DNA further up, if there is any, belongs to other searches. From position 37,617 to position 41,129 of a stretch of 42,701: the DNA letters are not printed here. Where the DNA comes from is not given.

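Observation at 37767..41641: Candidate two-gene defence module: nuclease-methyltransferase-TRD enzyme with an overlapping kinase-like partner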

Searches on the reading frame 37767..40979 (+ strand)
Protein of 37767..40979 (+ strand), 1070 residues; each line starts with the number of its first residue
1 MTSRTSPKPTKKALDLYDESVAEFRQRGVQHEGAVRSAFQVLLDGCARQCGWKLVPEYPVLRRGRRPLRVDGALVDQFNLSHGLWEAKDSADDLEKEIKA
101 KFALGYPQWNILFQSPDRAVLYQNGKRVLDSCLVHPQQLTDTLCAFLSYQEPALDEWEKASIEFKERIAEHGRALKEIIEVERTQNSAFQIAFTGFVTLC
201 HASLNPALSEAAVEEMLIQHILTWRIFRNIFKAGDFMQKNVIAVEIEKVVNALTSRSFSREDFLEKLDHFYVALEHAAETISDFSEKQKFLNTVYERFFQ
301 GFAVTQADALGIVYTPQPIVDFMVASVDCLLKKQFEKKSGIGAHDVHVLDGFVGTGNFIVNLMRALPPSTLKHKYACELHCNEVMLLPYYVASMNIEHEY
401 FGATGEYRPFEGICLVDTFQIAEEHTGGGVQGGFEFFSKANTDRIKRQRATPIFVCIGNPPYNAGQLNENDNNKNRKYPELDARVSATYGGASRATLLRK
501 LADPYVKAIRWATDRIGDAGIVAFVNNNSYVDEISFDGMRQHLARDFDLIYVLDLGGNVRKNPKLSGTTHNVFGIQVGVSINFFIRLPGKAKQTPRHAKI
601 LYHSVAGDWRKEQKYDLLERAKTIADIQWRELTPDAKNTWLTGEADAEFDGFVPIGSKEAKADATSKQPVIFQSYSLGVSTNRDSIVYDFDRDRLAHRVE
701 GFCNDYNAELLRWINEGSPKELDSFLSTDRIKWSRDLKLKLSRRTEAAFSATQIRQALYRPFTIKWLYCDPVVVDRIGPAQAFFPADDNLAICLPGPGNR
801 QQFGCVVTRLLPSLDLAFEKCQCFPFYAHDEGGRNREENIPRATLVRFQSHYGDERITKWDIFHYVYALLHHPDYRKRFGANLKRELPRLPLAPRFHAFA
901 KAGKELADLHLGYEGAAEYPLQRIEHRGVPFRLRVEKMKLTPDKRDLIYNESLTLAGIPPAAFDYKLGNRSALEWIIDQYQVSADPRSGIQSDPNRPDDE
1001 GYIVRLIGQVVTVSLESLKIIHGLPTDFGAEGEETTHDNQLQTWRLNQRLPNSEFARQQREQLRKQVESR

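Call 3: search_protein_families(library=pfam, proteins=[window:37767-40979:+], max_evalue=1)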
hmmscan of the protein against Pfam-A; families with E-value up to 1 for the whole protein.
window:37767-40979:+ (1070 aa): 4 families
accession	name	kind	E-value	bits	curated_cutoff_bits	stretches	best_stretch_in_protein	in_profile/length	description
PF18135.7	Type_ISP_C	-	5.9e-94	315.4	25.9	1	671-997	2-330/342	Type ISP C-terminal specificity domain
PF22240.1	ISP_coupler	-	9.5e-16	58.8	27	1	174-283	16-123/126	Type ISP restriction-modification enzyme, coupler domain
PF02384.22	N6_Mtase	-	1e-07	32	20.4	1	289-479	4-151/311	N-6 DNA Methylase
PF07669.17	Eco57I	-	0.035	14.6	25.3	1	455-556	77-166/171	Eco57I restriction-modification methylase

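Call 4: search_protein_families(library=padloc, proteins=[window:37767-40979:+], max_evalue=1)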
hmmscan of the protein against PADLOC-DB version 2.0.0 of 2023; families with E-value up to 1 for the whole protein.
window:37767-40979:+ (1070 aa): 13 families
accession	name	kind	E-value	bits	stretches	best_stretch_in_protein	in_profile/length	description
PDLC03597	REase_MTase_IIG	-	1.1e-216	720.6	1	157-1026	732-1637/1646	Type IIG restriction enzyme-methyltransferase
PDLC03621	REase_MTase_IIG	-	4.5e-180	599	1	27-983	20-963/1024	Type IIG restriction enzyme-methyltransferase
PDLC03051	REase_MTase_I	-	1.6e-164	547.2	1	186-1025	742-1585/1591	Type I restriction enzyme-methyltransferase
PDLC03610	REase_MTase_IIG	-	1.2e-62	210.3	3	500-776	561-809/1096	Type IIG restriction enzyme-methyltransferase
PDLC03631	REase_MTase_IIG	-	1.1e-51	173.8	1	293-911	292-915/1086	Type IIG restriction enzyme-methyltransferase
PDLC04134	mad2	-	1.6e-17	61.5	1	37-611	10-465/492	mads_2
PDLC03025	MTase_I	-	2.4e-05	21.2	1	227-395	90-238/569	Type I methyltransferase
PDLC03021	MTase_I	-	0.00099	16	1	278-366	129-206/491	Type I methyltransferase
PDLC03335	MTase_II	-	0.0015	15.3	1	243-363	8-121/607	Type II methyltransferase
PDLC03317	MTase_II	-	0.0051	13.2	1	271-364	262-347/831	Type II methyltransferase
PDLC03035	MTase_I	-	0.028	11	1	290-327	154-191/653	Type I methyltransferase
PDLC03029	MTase_I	-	0.033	10.6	1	286-389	152-249/661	Type I methyltransferase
PDLC03240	MTase_II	-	0.043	10.6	1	289-342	162-215/511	Type II methyltransferase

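Call 5: search_protein_families(library=ncbifam, proteins=[window:37767-40979:+], max_evalue=1)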
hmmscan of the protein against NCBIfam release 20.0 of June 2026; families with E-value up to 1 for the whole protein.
window:37767-40979:+ (1070 aa): 1 family
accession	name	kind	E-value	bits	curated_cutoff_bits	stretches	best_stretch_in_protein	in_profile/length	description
TIGR02987.1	met_A_Alw26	exception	0.00089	18.1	353.5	1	310-471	3-131/523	Alw26I/Eco31I/Esp3I family type II restriction adenine-specific DNA-methyltransferase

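Call 29: search_solved_structures(query=window:37767-40979:+, max_evalue=0.01, show_alignments=1)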
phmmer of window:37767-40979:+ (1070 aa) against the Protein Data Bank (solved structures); distinct sequences matched with E-value up to 0.01: 3.
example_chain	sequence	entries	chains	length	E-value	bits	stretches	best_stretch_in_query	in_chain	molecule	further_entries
7lo5_A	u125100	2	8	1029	2e-205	688.1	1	27-1026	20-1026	Site-specific DNA-methyltransferase (adenine-specific)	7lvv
5ffj_A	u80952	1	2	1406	2.3e-147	495.8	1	187-1026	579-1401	Endonuclease and methylase LlaGI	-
4xqk_A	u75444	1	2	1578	2.7e-137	462.5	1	187-1025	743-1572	LlaBIII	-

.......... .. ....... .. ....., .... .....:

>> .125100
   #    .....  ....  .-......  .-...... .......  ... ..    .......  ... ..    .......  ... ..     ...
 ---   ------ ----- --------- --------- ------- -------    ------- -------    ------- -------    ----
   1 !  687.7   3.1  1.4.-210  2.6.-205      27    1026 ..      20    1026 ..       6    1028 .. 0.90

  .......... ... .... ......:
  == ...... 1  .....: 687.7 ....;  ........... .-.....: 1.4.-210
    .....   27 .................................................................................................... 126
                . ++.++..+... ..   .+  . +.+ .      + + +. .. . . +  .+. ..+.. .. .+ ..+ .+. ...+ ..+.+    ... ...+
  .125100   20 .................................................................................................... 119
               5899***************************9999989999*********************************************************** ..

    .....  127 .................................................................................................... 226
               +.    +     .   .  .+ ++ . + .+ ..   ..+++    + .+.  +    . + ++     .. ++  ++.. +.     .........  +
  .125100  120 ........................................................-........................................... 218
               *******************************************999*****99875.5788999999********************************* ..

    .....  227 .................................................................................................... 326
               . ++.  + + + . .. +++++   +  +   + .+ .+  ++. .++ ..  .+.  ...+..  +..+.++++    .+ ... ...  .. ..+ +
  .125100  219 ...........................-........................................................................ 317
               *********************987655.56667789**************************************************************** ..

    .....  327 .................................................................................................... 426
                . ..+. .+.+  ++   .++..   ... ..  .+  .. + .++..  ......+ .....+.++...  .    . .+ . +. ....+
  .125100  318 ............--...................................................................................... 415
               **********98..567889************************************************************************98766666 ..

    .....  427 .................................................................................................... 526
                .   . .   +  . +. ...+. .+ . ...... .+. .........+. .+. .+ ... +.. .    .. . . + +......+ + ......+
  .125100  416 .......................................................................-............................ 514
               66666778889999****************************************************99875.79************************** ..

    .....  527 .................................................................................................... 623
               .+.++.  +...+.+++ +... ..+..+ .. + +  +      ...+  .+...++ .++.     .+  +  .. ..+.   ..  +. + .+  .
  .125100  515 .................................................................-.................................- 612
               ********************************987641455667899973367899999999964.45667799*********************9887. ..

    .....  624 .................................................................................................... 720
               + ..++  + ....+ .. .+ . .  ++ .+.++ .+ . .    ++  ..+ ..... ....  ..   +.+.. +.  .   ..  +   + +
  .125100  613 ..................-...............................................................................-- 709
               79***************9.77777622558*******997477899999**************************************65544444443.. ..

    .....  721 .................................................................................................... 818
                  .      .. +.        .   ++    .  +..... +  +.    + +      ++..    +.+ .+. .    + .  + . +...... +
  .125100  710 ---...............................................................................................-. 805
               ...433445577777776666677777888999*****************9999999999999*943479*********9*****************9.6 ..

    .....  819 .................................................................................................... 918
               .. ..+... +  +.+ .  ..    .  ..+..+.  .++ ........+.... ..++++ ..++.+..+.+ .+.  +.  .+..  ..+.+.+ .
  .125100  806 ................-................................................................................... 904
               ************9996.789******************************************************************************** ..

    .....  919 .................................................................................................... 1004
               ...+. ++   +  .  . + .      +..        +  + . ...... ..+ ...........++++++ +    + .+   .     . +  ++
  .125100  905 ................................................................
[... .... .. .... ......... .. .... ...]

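Call 45: search_dna_similar(query=window:37767-40979:+, collection=plasmids, mode=protein, max_evalue=1e-20, max_rows=25)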
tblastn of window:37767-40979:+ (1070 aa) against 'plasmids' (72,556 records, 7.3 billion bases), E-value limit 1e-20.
Records with a match: 268; places in all: 287; records where one place covers at least 80% of the query: 67.
Best place of each record, by identity: <60% 268.
By first word of the organism name: Lactococcus 49; Rhodococcus 19; Borrelia 16; Klebsiella 14; Escherichia 11; Enterococcus 10; Borreliella 10; Pseudomonas 7; Phaeobacter 7; Leuconostoc 6; and 71 more.
By predicted mobility (MOB-suite, as given by PLSDB): non-mobilizable 110; mobilizable 101; conjugative 57.
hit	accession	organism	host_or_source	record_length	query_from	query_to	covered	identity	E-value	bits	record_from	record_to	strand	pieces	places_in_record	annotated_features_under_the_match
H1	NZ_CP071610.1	Rhizobium binae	lentil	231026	28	1024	93%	39.0%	0e+0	657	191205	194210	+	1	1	type ISP restriction/modification enzyme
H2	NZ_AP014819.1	Geminocystis sp. NIES-3708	-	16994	28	1024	93%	36.2%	7e-143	616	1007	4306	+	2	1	type ISP restriction/modification enzyme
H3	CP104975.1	Devosia sp. A8/3-2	Oxytropis tragacanthoides,cell ...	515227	28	981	89%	36.1%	2e-162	540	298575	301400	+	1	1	N-6 DNA methylase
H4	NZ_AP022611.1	Mycolicibacterium madagascariense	-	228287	196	1027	77%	39.7%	5e-125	520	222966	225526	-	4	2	none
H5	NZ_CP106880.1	Curtobacterium flaccumfaciens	Euphorbia pulcherrima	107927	155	1025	81%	37.6%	3e-159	530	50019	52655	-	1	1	type ISP restriction/modification enzyme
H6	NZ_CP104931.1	Curtobacterium flaccumfaciens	Euphorbia pulcherrima cv. Scandic Red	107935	155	1025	81%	37.6%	3e-159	530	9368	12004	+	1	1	type ISP restriction/modification enzyme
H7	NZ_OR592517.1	Curtobacterium flaccumfaciens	-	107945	155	1025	81%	37.6%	3e-159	530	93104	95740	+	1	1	type ISP restriction/modification enzyme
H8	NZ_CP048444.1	Burkholderia multivorans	Homo sapiens,sputum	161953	142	1025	82%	36.4%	8e-102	536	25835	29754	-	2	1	type ISP restriction/modification enzyme (x2) | IS5-like element ISBmu23 family transposase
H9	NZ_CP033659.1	Burkholderia glumae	bacterial cell,diseased rice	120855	156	1025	81%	36.8%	1e-163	543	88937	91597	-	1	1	type ISP restriction/modification enzyme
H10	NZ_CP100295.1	Burkholderia glumae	cell culture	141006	156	1025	81%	36.8%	1e-163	543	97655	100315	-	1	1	type ISP restriction/modification enzyme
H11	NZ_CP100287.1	Burkholderia glumae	cell culture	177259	156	1025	81%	36.8%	1e-163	543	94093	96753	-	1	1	type ISP restriction/modification enzyme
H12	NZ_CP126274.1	Curtobacterium sp. MCBD17_040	-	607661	155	1025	81%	36.8%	3e-162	539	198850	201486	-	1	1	type ISP restriction/modification enzyme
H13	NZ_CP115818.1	Pseudomonas mendocina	environment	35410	181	1026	79%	37.4%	7e-168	555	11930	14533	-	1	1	type ISP restriction/modification enzyme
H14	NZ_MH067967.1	Arthrobacter sp.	-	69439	155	1026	81%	36.3%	1e-161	538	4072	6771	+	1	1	type ISP restriction/modification enzyme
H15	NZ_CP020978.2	Xanthomonas phaseoli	Phaseolus vulgaris,cell culture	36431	155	1026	81%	36.1%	2e-161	537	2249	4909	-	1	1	type ISP restriction/modification enzyme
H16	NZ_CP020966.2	Xanthomonas phaseoli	Phaseolus vulgaris,cell culture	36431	155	1026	81%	36.1%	2e-161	537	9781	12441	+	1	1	type ISP restriction/modification enzyme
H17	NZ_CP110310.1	Xanthomonas phaseoli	Phaseolus vulgaris,cell culture,leaf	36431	155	1026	81%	36.1%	2e-161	537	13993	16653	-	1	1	type ISP restriction/modification enzyme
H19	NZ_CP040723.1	Rhodococcus pyridinivorans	prokaryote,Quinoline-degrading ...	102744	173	1029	80%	36.5%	1e-155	520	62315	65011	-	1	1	DEAD/DEAH box helicase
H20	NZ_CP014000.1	Picosynechococcus sp. PCC 73109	cell culture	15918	192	1026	75%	38.9%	3e-153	570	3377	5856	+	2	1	none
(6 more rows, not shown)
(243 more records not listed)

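Call 46: get_annotated_region(hit=H1, flank=4000)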
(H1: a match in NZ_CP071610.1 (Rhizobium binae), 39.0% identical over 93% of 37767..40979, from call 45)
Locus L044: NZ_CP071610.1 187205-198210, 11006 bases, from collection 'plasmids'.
description: Rhizobium binae strain BLR195 plasmid p6, complete sequence
organism: Rhizobium binae (NCBI taxid 1138190)
taxonomy: Bacteria; Pseudomonadota; Alphaproteobacteria; Hyphomicrobiales; Rhizobiaceae; Rhizobium; Rhizobium binae
host: -; source: lentil; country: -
typing (MOB-suite, as given by PLSDB): non-mobilizable; mating-pair formation MPF_T
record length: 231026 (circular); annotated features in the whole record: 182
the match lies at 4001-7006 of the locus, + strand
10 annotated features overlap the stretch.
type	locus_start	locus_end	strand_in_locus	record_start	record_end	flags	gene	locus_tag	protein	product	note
CDS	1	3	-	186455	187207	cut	-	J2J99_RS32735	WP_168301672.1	ImuA family protein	-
CDS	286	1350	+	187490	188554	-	ligD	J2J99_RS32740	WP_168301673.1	non-homologous end-joining DNA ligase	GO:0006310 - DNA recombination [Evidence IEA]; GO:0006281 - DNA repair [Evidence IEA]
CDS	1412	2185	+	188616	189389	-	-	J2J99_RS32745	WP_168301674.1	SOS response-associated peptidase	GO:0018142 - obsolete protein-DNA covalent cross-linking [Evidence IEA]; GO:0009432 - SOS response [Evidence IEA]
CDS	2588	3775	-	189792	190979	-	-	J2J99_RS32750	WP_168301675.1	hypothetical protein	-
CDS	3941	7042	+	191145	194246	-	-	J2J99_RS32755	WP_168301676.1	type ISP restriction/modification enzyme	-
CDS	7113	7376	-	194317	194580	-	-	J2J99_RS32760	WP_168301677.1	hypothetical protein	-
CDS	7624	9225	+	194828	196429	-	-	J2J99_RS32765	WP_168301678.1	TIGR03862 family flavoprotein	-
CDS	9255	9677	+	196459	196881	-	-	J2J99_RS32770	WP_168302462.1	transposase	GO:0006313 - DNA transposition [Evidence IEA]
CDS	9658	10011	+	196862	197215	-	tnpB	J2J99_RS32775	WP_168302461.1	IS66 family insertion sequence element accessory protein TnpB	-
CDS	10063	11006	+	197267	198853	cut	-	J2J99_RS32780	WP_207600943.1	IS66 family transposase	-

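Call 47: get_annotated_region(hit=H2, flank=4000)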
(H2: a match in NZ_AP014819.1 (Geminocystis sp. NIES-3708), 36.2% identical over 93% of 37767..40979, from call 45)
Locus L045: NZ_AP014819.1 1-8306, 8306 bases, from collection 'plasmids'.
description: Geminocystis sp. NIES-3708 plasmid pGM04, complete sequence
organism: Geminocystis sp. NIES-3708 (NCBI taxid 1615909)
taxonomy: Bacteria; Cyanobacteriota; Cyanophyceae; Chroococcales; Geminocystaceae; Geminocystis; Geminocystis sp. NIES-3708
host: -; source: -; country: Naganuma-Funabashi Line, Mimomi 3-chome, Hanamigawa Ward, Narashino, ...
typing (MOB-suite, as given by PLSDB): non-mobilizable
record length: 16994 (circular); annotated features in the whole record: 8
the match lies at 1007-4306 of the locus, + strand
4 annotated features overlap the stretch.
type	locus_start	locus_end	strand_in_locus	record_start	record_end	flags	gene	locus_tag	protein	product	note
CDS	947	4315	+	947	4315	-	-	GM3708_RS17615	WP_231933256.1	type ISP restriction/modification enzyme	-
CDS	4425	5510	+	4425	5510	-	-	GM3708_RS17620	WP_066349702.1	Fic family protein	-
CDS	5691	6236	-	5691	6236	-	-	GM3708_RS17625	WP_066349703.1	helix-turn-helix domain-containing protein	-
CDS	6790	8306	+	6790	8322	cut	-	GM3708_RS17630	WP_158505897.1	helix-turn-helix domain-containing protein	-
